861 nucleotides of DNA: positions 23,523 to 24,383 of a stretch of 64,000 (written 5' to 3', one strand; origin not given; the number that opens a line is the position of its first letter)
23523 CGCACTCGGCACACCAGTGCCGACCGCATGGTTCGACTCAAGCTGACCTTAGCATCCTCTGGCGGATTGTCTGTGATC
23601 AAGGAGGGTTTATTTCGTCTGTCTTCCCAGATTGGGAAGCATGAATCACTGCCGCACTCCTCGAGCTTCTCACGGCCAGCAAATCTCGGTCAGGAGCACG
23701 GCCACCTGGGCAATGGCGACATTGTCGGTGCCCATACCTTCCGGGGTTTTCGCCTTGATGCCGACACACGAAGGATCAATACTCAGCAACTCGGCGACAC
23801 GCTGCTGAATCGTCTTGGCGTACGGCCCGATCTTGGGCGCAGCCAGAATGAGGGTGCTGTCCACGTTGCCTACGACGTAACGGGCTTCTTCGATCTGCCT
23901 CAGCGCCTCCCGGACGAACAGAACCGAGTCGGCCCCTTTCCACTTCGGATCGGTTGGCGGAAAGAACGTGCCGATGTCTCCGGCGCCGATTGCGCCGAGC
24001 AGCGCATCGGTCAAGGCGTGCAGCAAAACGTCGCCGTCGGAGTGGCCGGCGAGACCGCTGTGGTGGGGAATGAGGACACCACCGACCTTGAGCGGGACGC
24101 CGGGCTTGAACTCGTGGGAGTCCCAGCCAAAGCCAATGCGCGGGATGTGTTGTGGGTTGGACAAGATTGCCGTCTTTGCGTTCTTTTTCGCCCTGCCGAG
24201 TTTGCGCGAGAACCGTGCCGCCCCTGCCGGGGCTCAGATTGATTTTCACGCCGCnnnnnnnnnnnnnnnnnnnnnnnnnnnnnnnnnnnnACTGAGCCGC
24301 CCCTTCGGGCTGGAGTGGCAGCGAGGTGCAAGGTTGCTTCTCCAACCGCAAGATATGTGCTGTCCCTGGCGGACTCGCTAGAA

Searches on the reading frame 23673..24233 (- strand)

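Call 23: search_protein_families(library=pfam, proteins=[window:23673-24233:-], max_evalue=0.001)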
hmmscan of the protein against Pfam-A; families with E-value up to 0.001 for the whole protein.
window:23673-24233:- (187 aa): 1 family
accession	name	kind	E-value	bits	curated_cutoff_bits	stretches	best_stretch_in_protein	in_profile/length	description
PF02542.21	YgbB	-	1.8e-54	184.7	26.7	1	32-179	2-152/155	YgbB family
